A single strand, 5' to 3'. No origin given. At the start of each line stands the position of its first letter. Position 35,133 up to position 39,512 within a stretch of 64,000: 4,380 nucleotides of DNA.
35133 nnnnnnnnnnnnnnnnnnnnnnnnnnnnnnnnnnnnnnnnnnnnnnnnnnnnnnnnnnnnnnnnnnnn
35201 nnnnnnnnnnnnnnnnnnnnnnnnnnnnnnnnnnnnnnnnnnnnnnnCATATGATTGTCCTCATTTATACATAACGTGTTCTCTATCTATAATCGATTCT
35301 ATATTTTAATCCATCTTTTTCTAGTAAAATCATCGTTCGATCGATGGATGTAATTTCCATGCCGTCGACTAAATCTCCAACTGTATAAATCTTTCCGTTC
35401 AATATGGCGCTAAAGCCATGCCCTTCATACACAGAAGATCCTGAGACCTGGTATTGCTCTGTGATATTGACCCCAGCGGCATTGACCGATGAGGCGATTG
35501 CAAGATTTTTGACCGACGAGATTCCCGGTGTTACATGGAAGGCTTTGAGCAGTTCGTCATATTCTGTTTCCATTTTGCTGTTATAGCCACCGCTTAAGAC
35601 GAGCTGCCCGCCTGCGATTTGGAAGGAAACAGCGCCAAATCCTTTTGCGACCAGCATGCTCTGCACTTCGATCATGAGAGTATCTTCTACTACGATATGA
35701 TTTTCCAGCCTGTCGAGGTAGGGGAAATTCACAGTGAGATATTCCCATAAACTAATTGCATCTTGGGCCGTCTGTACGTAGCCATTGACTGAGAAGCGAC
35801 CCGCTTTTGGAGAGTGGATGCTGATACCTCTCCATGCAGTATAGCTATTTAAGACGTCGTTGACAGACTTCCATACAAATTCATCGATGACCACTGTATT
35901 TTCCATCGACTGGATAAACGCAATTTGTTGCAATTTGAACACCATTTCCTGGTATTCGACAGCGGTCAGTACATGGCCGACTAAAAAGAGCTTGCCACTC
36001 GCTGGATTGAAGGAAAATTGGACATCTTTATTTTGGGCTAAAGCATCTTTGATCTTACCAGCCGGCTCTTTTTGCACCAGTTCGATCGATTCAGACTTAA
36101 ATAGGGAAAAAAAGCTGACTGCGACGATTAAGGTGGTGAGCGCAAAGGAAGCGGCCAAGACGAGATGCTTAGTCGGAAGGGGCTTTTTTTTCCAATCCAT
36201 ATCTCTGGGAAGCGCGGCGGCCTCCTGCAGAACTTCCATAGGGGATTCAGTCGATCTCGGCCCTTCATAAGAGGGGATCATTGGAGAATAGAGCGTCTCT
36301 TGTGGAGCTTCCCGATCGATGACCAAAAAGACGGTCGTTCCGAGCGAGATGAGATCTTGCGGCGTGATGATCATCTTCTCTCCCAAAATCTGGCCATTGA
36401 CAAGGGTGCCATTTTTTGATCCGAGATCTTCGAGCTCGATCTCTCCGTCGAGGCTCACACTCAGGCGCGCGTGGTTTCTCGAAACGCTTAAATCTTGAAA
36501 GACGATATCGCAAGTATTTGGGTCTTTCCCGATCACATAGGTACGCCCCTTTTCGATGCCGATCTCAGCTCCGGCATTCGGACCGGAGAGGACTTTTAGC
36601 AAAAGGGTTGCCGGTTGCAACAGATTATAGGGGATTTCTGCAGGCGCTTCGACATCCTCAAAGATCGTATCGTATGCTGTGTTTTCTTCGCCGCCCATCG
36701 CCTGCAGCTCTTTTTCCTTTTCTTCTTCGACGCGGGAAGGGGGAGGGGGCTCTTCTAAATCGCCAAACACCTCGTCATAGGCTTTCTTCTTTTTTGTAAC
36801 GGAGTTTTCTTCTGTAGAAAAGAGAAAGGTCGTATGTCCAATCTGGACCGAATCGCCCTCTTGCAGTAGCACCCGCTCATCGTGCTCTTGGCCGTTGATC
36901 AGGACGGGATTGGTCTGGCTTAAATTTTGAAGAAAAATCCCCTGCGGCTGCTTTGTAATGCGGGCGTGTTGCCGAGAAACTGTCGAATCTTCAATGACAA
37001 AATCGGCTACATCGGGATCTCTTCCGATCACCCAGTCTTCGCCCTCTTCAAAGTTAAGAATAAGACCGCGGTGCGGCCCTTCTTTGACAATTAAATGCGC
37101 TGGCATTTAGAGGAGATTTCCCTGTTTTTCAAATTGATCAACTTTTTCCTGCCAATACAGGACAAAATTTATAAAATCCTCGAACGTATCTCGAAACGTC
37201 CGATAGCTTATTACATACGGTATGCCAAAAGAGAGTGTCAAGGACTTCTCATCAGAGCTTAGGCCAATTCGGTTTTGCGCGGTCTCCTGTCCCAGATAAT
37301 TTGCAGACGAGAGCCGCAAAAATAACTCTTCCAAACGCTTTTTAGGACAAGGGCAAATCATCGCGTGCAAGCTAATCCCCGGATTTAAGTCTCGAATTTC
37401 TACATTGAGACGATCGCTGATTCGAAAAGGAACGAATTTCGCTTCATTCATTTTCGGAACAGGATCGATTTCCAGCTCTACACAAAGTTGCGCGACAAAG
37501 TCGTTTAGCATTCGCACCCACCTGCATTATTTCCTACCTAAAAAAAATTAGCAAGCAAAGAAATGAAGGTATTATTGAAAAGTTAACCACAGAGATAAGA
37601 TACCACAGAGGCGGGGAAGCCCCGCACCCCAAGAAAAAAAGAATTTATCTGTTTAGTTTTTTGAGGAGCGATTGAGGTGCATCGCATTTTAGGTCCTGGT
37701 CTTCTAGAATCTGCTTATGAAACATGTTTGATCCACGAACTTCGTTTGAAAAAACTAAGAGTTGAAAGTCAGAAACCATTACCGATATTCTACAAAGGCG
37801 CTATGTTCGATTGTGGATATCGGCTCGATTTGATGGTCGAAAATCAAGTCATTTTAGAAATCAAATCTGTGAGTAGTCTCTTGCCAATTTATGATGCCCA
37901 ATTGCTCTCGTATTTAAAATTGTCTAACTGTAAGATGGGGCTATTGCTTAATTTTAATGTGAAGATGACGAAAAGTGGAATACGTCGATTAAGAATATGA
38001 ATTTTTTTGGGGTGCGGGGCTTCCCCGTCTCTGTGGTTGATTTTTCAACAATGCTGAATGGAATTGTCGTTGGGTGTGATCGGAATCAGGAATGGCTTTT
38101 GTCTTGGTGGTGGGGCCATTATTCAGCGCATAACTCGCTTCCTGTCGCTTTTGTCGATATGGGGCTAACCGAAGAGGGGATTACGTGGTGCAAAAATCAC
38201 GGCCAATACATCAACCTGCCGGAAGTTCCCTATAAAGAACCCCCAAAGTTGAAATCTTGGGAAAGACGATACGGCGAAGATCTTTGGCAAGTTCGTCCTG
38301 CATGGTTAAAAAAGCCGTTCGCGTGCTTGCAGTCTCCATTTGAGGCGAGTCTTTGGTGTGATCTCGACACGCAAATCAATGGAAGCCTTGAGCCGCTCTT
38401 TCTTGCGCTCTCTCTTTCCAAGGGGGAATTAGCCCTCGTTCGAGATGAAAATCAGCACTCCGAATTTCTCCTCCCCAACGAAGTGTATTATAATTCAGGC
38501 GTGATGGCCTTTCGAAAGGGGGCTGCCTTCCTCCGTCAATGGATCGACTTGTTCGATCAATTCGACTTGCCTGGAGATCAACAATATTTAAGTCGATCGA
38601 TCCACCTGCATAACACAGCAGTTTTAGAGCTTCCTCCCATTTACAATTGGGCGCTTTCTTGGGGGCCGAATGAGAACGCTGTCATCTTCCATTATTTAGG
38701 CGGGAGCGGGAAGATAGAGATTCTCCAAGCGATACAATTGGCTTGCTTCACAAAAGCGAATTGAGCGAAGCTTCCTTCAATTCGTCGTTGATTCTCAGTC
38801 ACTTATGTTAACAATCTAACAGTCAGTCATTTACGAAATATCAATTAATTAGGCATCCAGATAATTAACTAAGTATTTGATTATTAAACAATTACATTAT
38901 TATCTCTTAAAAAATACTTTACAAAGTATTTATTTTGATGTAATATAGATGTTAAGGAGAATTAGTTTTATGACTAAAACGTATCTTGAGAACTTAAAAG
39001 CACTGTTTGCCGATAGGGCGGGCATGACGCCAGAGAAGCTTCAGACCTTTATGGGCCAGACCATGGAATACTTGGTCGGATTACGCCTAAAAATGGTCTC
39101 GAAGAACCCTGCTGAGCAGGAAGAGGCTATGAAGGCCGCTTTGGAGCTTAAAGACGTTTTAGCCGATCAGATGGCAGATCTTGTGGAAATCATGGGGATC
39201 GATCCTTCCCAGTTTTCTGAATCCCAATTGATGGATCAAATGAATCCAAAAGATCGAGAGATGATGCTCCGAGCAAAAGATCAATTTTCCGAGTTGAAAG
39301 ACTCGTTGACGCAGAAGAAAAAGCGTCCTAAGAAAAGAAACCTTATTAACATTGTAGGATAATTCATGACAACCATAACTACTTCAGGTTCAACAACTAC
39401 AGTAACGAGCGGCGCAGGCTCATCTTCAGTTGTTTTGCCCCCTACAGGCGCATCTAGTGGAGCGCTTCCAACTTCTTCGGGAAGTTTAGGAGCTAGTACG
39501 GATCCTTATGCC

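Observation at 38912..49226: Six-gene operon of unrecognisable Ser/Thr/Ala/Gln-rich proteins beside the injectisome needle block: candidate undescribed T3SS tip/translocon/effector module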

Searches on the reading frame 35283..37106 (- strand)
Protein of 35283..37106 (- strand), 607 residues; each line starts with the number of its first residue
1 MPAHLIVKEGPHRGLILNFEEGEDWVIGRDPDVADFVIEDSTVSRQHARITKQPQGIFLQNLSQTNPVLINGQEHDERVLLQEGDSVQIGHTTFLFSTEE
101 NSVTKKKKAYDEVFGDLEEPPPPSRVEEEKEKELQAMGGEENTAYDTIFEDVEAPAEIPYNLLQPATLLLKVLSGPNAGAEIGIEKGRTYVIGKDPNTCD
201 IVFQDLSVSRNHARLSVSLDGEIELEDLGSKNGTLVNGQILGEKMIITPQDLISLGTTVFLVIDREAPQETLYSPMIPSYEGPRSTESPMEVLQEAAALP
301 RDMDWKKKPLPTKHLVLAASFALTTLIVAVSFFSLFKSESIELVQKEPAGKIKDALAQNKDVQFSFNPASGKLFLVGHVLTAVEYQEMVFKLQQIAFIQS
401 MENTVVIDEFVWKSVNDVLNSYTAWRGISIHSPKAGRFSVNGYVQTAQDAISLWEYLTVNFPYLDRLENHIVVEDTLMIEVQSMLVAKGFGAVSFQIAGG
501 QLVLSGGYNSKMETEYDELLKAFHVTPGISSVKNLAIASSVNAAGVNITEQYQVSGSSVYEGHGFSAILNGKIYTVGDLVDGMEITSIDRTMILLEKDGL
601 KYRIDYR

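Call 6: search_protein_families(library=pfam, proteins=[window:35283-37106:-], max_evalue=0.01)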
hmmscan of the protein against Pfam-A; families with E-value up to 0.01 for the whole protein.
window:35283-37106:- (607 aa): 8 families
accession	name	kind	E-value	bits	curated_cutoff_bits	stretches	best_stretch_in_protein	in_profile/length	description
PF16697.10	Yop-YscD_cpl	-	9.3e-42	141.7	33.2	2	171-263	1-91/94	Inner membrane component of T3SS, cytoplasmic domain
PF00498.31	FHA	-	5.7e-36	123.2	20.7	2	190-256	1-67/67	FHA domain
PF22598.2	CdsD_PD2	-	7.9e-23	80.6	27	1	408-468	1-61/61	CdsD, periplasmic PD2 domain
PF23862.1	CdsD_C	-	1.1e-19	70.6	27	1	551-605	2-56/56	CdsD C-terminal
PF23863.2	CdsD_PD1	-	1.8e-15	57.1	33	1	355-402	1-48/50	CdsD PD1 domain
PF17913.6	FHA_2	-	0.00035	20.9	23.1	0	180-240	11-68/71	FHA domain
PF16537.11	T2SSB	-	0.00053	20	28.4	1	567-605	20-59/60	Type II secretion system protein B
PF23893.1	Y4YQ_C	-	0.0078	16.4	27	0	568-600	15-49/53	Uncharacterised protein Y4YQ C-terminal domain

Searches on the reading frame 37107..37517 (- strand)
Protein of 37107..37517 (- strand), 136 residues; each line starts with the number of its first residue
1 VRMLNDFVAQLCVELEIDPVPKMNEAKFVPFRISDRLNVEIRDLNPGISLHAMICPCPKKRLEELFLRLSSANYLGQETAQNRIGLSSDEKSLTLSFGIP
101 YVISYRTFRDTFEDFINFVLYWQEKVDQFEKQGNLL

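Call 6: search_protein_families(library=pfam, proteins=[window:37107-37517:-], max_evalue=0.01)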
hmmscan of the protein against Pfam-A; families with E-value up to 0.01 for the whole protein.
window:37107-37517:- (136 aa): 1 family
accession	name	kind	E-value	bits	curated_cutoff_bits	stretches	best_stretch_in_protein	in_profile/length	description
PF05932.18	CesT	-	0.00045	20.8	22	1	9-122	4-118/119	Tir chaperone protein (CesT) family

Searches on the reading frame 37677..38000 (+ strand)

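Call 4: search_protein_families(library=pfam, proteins=[window:37677-38000:+], max_evalue=1)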
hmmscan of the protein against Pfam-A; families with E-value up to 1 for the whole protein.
window:37677-38000:+ (107 aa): 1 family
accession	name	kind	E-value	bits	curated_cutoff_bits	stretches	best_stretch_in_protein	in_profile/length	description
PF13366.12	PDDEXK_3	-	6.3e-37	127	22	1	2-104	15-116/117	PD-(D/E)XK nuclease superfamily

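Call 5: search_protein_families(library=ncbifam, proteins=[window:37677-38000:+], max_evalue=1)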
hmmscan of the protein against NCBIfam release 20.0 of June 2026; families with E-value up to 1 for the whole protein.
window:37677-38000:+ (107 aa): 1 family
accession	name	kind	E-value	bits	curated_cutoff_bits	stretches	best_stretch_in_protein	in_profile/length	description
TIGR04256.1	GxxExxY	subfamily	1.2e-38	132.1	35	1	2-105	14-115/116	GxxExxY protein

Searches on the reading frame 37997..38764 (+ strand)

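Call 4: search_protein_families(library=pfam, proteins=[window:37997-38764:+], max_evalue=1)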
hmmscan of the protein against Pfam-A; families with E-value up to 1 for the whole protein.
window:37997-38764:+ (255 aa): 1 family
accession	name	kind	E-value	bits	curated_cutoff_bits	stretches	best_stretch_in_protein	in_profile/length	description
PF01501.26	Glyco_transf_8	-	0.012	15.6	24.3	1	119-173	103-166/253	Glycosyl transferase family 8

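Call 5: search_protein_families(library=ncbifam, proteins=[window:37997-38764:+], max_evalue=1)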
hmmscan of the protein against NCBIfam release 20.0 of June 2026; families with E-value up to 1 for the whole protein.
window:37997-38764:+ (255 aa): 0 families

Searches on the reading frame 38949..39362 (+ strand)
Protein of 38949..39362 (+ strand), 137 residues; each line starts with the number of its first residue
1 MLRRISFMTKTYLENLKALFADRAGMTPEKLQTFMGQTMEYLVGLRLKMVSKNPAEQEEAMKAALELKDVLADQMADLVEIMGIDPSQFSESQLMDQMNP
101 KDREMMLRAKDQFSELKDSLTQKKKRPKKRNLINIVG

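Call 4: search_protein_families(library=pfam, proteins=[window:38949-39362:+], max_evalue=1)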
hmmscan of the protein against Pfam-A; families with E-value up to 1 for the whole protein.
window:38949-39362:+ (137 aa): 2 families
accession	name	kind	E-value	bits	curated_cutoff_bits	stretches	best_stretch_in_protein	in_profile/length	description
PF07739.18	TipAS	-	0.0092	16.9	23.8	1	20-74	19-73/117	TipAS antibiotic-recognition domain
PF15796.10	KELK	-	0.79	10.7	27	1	95-124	16-45/80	KELK-motif containing domain of MRCK Ser/Thr protein kinase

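Call 5: search_protein_families(library=ncbifam, proteins=[window:38949-39362:+], max_evalue=1)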
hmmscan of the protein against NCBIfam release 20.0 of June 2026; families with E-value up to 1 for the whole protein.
window:38949-39362:+ (137 aa): 1 family
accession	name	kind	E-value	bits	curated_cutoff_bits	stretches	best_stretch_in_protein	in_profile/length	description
TIGR00383.1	corA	equivalog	0.056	12.8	200.75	1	30-124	104-197/320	magnesium/cobalt transporter CorA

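Call 8: list_cluster_members(proteins=[window:38970-39362:+, window:39366-41018:+, window:41777-42229:+, window:42248-46762:+, window:46801-47865:+, window:47919-49226:+, window:37997-38764:+, window:35283-37106:-, window:38949-39362:+, window:41726-42229:+])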
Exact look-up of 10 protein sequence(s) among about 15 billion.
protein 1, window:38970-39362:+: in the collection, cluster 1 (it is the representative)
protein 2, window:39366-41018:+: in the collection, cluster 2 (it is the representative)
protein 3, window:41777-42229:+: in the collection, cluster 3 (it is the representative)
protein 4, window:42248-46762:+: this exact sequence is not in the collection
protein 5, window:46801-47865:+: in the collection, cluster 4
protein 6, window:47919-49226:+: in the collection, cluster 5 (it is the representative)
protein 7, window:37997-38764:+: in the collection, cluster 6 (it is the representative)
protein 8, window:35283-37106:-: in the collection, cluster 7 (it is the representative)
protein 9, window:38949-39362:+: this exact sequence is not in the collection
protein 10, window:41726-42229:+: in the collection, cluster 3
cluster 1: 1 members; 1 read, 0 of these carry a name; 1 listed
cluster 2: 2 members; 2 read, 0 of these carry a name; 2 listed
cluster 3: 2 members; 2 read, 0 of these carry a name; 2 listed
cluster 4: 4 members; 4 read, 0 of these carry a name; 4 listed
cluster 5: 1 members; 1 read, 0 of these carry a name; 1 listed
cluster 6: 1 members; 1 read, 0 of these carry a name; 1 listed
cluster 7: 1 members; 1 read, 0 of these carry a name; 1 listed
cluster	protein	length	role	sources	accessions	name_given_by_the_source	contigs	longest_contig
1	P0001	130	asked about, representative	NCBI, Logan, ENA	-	-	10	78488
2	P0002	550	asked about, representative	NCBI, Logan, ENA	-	-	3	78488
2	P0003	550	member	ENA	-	-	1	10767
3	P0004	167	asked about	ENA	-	-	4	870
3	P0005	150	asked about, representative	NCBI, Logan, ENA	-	-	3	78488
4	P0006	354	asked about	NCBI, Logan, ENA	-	-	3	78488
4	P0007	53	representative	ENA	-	-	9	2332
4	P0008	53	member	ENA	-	-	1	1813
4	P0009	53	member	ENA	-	-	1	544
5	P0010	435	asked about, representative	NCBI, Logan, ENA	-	-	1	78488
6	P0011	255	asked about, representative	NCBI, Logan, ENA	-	-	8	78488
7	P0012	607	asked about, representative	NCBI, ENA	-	-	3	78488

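Call 13: find_encoding_contigs(protein=P0002, flank=10000, max_places=6)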
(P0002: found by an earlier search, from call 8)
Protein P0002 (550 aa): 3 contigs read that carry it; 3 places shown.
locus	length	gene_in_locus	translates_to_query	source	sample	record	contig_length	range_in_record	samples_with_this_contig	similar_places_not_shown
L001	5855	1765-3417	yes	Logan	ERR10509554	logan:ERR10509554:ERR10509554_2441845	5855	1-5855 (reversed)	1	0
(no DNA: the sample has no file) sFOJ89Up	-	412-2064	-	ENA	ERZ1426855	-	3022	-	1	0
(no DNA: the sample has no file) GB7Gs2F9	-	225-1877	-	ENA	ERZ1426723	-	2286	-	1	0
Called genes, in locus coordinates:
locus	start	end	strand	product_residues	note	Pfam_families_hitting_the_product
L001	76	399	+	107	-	PF13366:PDDEXK_3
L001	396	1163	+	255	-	-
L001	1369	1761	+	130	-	-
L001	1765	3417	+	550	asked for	-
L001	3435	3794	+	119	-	PF13340:DUF4096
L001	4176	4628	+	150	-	-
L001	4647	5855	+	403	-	?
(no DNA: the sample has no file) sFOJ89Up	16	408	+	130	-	-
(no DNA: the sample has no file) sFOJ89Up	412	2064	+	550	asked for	-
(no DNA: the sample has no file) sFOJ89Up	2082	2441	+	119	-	PF13340:DUF4096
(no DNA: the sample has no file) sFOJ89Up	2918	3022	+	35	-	?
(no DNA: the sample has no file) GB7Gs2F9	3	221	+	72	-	?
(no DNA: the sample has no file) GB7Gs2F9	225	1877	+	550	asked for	-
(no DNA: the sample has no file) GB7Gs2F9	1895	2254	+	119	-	PF13340:DUF4096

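Call 24: find_encoding_contigs(protein=P0003, flank=10000, max_places=6)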
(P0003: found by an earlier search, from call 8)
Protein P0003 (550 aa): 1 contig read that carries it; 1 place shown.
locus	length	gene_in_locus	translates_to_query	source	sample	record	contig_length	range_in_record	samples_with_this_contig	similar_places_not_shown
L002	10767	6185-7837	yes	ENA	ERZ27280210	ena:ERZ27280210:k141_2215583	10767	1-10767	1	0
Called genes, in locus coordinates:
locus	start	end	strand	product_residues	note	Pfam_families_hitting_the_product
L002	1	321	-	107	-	?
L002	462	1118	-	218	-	PF09392:T3SS_needle_F (weak)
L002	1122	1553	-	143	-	PF09613:HrpB1_HrpK (weak)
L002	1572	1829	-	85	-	-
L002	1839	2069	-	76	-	PF17376:DUF5398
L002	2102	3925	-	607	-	PF16697:Yop-YscD_cpl, PF00498:FHA, PF16697:Yop-YscD_cpl, PF00498:FHA, PF23863:CdsD_PD1, PF22598:CdsD_PD2, PF23862:CdsD_C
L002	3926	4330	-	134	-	-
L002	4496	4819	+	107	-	PF13366:PDDEXK_3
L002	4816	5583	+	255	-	-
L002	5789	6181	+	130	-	-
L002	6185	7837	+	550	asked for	-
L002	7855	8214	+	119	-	PF13340:DUF4096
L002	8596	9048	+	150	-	-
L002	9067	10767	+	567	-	?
